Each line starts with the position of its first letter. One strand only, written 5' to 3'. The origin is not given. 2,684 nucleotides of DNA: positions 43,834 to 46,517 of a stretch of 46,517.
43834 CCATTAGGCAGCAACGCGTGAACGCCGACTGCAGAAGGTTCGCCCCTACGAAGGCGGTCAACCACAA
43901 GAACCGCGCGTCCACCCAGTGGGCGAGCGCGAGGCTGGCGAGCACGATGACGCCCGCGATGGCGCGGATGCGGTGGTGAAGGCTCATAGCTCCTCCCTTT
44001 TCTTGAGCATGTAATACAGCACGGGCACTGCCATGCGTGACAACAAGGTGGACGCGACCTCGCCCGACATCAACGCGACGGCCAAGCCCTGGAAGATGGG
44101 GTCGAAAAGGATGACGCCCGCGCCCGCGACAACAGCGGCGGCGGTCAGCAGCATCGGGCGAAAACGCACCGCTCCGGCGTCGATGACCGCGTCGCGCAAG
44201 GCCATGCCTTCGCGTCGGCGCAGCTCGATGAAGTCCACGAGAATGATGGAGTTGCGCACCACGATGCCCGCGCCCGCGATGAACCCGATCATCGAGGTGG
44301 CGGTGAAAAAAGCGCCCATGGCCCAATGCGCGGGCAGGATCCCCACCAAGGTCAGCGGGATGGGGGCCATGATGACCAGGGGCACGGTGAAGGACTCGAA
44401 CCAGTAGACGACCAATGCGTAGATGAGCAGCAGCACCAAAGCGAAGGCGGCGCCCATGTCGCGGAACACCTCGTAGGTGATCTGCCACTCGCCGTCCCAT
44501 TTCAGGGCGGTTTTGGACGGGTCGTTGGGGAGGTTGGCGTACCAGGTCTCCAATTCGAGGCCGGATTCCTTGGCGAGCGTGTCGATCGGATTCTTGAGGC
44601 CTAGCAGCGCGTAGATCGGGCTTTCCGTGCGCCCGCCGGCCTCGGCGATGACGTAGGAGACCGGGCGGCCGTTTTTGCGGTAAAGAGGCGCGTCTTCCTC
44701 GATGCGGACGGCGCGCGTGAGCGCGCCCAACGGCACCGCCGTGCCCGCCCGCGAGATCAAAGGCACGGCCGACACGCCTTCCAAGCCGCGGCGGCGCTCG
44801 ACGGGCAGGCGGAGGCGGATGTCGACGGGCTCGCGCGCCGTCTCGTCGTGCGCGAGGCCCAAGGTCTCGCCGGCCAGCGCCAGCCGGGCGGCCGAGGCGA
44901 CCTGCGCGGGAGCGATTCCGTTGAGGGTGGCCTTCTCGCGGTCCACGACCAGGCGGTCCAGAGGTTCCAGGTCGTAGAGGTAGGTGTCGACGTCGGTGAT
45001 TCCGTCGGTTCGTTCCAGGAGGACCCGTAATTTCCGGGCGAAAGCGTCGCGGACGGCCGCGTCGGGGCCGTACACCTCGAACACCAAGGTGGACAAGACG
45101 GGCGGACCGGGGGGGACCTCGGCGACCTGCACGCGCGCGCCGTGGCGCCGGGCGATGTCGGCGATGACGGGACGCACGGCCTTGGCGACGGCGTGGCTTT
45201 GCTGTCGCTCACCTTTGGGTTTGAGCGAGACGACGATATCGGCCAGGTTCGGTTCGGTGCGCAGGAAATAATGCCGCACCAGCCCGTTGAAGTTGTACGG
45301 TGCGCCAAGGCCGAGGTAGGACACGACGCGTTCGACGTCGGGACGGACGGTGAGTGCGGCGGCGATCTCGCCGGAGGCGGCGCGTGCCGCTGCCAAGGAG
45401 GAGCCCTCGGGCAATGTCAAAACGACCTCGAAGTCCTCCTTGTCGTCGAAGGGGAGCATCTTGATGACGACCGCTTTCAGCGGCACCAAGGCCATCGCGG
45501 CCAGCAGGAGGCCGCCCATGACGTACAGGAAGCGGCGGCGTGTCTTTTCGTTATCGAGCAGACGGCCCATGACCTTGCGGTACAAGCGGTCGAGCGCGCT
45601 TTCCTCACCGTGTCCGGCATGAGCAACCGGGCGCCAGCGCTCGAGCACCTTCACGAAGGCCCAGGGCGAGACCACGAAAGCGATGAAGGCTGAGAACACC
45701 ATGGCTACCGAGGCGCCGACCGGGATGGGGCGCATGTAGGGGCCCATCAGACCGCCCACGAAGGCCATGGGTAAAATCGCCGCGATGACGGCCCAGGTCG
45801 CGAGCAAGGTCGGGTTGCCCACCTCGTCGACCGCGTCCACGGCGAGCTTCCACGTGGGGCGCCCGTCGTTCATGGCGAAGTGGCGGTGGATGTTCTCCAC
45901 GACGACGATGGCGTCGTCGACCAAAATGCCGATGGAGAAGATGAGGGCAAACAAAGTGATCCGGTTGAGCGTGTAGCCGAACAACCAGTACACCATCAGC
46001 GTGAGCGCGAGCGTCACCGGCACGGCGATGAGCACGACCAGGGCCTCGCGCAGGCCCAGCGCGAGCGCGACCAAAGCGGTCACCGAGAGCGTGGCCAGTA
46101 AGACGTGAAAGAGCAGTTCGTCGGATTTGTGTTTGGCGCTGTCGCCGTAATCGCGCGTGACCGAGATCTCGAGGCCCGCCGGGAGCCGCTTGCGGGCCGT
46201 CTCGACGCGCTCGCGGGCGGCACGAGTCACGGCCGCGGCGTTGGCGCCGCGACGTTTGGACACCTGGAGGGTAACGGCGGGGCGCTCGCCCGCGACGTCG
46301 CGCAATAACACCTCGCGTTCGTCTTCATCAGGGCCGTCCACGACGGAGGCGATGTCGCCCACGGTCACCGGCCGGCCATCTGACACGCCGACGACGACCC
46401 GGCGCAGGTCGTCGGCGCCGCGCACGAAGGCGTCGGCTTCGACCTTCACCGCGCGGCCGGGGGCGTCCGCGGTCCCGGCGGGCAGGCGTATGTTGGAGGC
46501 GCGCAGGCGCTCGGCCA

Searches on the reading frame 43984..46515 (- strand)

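Call 28: search_protein_families(library=pfam, proteins=[window:43984-46515:-], max_evalue=0.001)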
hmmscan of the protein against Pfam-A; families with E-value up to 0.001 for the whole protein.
window:43984-46515:- (843 aa): 2 families
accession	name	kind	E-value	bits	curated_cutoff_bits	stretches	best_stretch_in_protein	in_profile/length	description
PF00873.25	ACR_tran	-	2.4e-110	370.3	28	1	3-837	206-1020/1021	AcrB/AcrD/AcrF family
PF02355.23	SecD_SecF_C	-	1.2e-05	25.3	20.5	1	134-278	33-178/189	Protein export membrane protein SecD/SecF, C-terminal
